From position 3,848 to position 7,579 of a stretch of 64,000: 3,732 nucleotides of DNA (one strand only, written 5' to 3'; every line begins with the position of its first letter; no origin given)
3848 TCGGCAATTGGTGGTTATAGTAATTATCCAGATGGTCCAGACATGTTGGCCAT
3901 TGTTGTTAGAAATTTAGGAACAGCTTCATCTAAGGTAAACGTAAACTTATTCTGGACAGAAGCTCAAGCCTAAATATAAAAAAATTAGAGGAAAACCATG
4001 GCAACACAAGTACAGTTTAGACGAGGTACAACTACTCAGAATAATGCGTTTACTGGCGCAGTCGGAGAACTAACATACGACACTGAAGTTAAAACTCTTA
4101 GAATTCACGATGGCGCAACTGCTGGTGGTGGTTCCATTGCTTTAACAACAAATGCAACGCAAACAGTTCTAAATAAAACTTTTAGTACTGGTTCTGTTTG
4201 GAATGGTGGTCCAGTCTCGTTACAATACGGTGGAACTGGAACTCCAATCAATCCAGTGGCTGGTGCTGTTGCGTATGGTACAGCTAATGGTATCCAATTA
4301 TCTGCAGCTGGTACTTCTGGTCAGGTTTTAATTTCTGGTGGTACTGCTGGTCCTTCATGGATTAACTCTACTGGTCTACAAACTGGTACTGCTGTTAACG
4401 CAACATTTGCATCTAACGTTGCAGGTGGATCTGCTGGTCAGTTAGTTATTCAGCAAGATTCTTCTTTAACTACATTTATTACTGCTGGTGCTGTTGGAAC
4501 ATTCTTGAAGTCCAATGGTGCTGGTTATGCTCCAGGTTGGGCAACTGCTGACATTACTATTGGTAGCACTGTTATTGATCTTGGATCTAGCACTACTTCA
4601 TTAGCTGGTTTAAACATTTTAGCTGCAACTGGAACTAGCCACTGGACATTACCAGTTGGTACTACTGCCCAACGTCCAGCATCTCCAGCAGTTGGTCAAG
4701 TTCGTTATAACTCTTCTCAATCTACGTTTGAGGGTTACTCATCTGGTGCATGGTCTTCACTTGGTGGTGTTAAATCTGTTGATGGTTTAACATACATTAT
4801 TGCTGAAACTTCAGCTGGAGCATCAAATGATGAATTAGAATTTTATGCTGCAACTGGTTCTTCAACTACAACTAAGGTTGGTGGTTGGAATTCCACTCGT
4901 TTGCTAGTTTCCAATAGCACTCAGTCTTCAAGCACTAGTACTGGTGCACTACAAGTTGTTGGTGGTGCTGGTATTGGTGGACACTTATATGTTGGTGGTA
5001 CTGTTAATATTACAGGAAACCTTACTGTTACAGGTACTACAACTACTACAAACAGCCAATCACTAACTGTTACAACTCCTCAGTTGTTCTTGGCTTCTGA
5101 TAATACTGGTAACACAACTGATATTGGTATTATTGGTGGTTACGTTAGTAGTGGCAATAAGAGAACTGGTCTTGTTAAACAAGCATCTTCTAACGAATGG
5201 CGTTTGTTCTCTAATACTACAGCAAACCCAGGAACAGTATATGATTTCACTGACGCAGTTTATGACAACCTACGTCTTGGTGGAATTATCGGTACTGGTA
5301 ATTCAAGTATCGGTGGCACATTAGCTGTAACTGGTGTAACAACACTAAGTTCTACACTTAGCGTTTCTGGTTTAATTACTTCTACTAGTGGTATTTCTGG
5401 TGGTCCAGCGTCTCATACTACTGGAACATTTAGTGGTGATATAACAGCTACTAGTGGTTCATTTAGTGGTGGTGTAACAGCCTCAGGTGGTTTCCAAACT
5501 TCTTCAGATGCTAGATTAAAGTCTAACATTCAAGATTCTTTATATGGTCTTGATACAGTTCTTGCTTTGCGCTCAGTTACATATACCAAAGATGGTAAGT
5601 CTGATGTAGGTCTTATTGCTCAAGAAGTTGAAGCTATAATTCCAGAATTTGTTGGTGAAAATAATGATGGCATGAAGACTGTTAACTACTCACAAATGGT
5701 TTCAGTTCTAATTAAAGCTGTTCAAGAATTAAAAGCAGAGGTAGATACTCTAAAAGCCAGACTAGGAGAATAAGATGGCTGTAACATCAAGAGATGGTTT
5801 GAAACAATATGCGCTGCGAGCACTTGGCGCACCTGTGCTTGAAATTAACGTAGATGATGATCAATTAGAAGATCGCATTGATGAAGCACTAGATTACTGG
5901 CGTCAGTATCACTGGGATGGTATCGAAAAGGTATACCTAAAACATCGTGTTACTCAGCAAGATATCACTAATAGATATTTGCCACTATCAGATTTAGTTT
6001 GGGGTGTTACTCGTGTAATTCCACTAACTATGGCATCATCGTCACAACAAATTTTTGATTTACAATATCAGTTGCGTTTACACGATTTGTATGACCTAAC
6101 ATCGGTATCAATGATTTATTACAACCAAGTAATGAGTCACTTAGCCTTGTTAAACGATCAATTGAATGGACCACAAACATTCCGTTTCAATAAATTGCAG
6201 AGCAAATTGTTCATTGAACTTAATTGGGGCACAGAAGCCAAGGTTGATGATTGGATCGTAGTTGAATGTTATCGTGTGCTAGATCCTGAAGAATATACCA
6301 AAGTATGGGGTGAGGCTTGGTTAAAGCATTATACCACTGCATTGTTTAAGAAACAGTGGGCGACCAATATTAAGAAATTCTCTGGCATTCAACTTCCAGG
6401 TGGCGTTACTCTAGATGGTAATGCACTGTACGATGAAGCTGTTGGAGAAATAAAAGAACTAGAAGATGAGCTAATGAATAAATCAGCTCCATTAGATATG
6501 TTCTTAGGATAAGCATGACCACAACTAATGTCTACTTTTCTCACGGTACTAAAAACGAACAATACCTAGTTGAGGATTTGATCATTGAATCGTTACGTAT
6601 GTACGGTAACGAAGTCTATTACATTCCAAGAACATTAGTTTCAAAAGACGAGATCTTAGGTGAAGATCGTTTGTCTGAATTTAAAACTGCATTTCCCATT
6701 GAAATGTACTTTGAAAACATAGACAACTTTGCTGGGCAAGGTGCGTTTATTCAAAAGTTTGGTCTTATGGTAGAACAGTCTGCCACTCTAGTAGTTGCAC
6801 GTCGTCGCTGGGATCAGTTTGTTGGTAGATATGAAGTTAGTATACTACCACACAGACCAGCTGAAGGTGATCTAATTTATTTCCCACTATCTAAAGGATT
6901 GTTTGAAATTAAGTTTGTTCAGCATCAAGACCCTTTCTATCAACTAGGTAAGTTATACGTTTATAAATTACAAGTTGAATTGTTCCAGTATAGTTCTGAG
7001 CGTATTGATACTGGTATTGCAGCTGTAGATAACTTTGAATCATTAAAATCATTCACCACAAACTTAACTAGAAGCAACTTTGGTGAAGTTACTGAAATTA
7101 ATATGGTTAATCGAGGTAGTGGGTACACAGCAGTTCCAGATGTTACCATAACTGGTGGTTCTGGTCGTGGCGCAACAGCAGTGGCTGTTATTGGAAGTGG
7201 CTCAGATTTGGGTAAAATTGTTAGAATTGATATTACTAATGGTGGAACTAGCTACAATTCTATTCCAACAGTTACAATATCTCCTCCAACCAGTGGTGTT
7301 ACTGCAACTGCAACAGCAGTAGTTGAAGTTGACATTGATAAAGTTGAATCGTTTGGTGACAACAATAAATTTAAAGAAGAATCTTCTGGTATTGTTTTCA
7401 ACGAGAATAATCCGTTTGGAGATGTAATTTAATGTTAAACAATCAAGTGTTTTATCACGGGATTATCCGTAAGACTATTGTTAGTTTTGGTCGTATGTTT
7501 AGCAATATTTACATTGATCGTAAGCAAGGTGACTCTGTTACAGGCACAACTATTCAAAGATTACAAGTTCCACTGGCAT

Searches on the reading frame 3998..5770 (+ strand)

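Call 5: search_protein_families(library=pfam, proteins=[window:3998-5770:+], max_evalue=1)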
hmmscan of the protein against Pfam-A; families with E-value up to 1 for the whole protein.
window:3998-5770:+ (591 aa): 2 families
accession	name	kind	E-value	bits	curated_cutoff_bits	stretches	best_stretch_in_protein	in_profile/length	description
PF13884.11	Peptidase_S74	-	2.4e-12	47.4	22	1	503-552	1-57/58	Chaperone of endosialidase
PF18454.7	Mtd_N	-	2.3e-11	43.8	26.3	1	5-41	1-37/37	Major tropism determinant N-terminal domain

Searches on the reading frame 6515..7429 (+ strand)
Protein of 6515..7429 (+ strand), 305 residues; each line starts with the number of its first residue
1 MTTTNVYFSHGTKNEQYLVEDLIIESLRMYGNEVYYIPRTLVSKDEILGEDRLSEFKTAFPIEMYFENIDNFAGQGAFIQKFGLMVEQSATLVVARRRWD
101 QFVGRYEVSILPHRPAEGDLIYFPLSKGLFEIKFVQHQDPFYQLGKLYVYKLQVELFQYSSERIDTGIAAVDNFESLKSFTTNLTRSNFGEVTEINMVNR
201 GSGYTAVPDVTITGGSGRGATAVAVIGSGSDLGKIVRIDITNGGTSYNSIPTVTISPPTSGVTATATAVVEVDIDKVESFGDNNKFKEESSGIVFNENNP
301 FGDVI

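Call 5: search_protein_families(library=pfam, proteins=[window:6515-7429:+], max_evalue=1)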
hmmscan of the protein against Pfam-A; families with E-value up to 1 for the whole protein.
window:6515-7429:+ (305 aa): 1 family
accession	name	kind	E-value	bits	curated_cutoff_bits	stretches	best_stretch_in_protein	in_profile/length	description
PF11649.13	T4_neck-protein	-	4.8e-36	125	25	1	6-200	32-217/278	Virus neck protein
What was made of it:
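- On T4 gp14 neck protein: E 4.8e-36 at aa 6-200 (call 5).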

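Call 10: search_protein_families(library=phrogs, proteins=[window:6515-7429:+], max_evalue=0.1)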
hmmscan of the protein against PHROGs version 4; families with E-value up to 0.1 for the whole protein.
window:6515-7429:+ (305 aa): 20 families
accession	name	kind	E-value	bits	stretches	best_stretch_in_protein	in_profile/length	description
phrog_460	-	connector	3.6e-86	290.3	2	3-185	15-199/385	head closure Hc2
phrog_679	-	connector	4.9e-61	207.6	1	3-197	13-202/251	head closure Hc2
phrog_27011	-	connector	8.6e-22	78.9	1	5-302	3-277/279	head closure Hc2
phrog_701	-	head and packaging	6.1e-13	46.4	1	190-277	1164-1246/6136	virion structural protein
phrog_19630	-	head and packaging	2.1e-11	43.3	1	190-278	1160-1243/1266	virion structural protein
phrog_2885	-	tail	2.6e-11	41.6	1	190-299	1090-1191/4179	baseplate wedge subunit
phrog_5342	-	tail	9.1e-11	40.3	1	185-272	2083-2176/3319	tail fiber protein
phrog_22827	-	unknown function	1.3e-10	41.6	1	184-257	176-245/613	-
phrog_708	-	tail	2.2e-09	36.5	2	188-254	853-915/1383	baseplate wedge subunit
phrog_17885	-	tail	2.2e-08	33.5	1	188-297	785-893/1002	tail fiber protein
phrog_4406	-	head and packaging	5.8e-07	27.5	1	188-255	542-1682/3231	virion structural protein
phrog_1922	-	tail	4.5e-05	23.1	1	191-258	833-894/932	baseplate hub subunit and tail lysozyme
phrog_32294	-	tail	5e-05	21.1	1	181-267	897-982/2435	baseplate wedge subunit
phrog_3465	-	connector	0.00045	19.4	1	164-254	429-516/978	head closure Hc2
phrog_438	-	tail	0.00067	19.9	1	185-278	191-279/478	baseplate wedge subunit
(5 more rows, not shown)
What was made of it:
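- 6515..7432 (+): gp14-type neck protein gene (305 aa). PF11649 at aa 6-200, E 4.8e-36 (call 5); phrog_460 'head closure Hc2' at 3.6e-86 (call 10)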
